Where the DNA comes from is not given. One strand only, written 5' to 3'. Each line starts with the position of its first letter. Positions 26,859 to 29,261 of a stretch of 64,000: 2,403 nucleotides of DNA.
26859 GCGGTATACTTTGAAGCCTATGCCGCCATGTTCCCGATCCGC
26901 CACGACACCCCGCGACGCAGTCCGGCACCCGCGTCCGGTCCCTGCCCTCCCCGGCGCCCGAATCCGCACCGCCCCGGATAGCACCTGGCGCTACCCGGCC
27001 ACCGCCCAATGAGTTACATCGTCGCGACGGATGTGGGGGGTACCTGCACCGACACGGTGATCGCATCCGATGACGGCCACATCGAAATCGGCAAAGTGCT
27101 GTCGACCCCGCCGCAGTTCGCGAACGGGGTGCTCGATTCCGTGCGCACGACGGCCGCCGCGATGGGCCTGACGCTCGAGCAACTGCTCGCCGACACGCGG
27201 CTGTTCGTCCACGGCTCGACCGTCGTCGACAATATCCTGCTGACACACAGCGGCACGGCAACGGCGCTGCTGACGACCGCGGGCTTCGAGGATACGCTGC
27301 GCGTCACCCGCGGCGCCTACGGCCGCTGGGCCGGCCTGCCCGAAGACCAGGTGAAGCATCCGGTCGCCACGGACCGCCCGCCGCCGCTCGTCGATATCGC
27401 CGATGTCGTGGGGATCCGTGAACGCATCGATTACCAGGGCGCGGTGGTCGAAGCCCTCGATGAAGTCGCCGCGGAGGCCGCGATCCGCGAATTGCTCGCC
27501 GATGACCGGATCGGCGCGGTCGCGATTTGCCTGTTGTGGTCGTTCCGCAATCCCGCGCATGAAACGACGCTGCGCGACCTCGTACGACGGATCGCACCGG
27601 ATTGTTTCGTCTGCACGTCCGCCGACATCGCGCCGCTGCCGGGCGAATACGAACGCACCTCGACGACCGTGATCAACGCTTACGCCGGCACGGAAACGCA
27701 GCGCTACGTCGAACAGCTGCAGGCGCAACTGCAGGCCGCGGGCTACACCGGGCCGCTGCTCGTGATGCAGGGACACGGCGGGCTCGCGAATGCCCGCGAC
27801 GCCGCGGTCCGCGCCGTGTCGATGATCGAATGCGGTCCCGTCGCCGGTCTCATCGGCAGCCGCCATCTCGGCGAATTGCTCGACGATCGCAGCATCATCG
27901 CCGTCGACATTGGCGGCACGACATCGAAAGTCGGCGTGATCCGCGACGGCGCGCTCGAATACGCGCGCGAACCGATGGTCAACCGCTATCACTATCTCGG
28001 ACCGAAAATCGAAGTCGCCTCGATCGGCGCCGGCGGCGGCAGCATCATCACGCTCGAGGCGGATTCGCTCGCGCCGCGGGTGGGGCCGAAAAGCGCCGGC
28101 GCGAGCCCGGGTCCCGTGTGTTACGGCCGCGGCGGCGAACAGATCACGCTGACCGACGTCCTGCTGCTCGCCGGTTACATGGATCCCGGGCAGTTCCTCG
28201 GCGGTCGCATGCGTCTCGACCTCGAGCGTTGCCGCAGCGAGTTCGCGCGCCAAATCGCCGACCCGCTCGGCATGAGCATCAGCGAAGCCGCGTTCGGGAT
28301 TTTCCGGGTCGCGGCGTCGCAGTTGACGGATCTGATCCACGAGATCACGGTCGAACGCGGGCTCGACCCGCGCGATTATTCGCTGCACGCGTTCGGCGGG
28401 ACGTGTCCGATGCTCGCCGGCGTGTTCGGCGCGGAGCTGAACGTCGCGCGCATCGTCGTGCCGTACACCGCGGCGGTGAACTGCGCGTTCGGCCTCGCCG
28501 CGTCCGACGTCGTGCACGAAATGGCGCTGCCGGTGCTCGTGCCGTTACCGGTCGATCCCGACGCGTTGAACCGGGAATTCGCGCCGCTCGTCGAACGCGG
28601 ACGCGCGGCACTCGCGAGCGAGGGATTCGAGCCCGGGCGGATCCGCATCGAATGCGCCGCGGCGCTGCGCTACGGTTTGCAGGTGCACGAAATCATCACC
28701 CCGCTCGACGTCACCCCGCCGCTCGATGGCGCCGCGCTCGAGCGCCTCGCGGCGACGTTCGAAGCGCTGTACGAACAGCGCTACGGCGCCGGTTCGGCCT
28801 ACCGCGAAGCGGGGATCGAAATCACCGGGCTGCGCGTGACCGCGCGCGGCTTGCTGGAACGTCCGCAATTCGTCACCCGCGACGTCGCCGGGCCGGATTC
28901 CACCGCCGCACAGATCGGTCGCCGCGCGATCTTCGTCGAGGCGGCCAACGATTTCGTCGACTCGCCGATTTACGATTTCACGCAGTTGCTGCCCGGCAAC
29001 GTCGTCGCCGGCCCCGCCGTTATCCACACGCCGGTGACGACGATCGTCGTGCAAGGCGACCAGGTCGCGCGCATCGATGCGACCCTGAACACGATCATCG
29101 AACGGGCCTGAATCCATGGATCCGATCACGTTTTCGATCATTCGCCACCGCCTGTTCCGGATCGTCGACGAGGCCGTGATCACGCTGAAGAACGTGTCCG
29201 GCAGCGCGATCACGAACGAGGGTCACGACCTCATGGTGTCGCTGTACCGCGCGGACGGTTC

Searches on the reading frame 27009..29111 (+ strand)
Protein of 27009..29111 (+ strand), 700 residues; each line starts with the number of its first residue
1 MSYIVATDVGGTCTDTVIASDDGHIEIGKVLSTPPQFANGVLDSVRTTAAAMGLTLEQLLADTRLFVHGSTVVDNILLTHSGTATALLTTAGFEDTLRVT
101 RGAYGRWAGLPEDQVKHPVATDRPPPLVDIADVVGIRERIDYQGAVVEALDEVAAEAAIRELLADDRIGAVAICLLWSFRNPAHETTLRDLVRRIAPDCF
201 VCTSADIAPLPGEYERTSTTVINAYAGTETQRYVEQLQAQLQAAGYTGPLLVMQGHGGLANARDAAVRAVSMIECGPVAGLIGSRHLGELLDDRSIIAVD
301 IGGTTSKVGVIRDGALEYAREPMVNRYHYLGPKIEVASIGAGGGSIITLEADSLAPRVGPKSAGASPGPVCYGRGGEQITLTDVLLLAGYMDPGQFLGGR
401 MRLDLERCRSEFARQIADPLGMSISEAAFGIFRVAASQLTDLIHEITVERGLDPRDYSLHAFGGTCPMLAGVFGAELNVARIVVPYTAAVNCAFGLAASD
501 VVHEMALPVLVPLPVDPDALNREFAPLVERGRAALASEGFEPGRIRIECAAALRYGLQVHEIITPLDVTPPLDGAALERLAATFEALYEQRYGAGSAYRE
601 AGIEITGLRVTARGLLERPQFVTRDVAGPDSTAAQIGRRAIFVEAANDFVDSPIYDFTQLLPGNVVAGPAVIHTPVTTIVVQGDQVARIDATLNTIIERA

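Call 4: search_protein_families(library=pfam, proteins=[window:27009-29111:+], max_evalue=1)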
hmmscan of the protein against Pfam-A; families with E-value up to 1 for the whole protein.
window:27009-29111:+ (700 aa): 6 families
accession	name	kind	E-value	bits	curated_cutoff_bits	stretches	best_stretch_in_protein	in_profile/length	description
PF01968.24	Hydantoinase_A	-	1e-78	265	22.9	1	216-504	1-290/291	Hydantoinase/oxoprolinase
PF05378.19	Hydant_A_N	-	3.5e-29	102.2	25.2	1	5-195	2-175/176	Hydantoinase/oxoprolinase N-terminal region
PF19278.4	Hydant_A_C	-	2.3e-23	83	21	1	519-691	13-184/193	Hydantoinase/oxoprolinase C-terminal domain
PF01869.26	BcrAD_BadFG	-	0.0055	16.7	31.5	1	8-90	4-79/271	BadF/BadG/BcrA/BcrD ATPase family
PF24696.1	UGSC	-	0.014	15.9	25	1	70-123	99-151/172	UGSC family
PF14450.12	FtsA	-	0.022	15.5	31.8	1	298-341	2-28/127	Cell division protein FtsA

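Call 7: search_protein_families(library=ncbifam, proteins=[window:27009-29111:+], max_evalue=0.1)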
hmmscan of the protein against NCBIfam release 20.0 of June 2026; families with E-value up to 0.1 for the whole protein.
window:27009-29111:+ (700 aa): 3 families
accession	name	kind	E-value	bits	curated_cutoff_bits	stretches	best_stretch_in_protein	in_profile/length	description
NF050156.1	CapLactmsAlpCapA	equivalog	1.5e-146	489.5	1000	1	5-692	3-680/689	caprolactamase subunit alpha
NF042975.2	AcphenoCarb_ApcC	equivalog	1.9e-104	350.4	1500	1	6-699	12-711/733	acetophenone carboxylase subunit gamma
NF042960.1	AcphenoCarb_ApcA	equivalog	3.9e-71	240.2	1250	1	4-699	3-657/658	acetophenone carboxylase subunit alpha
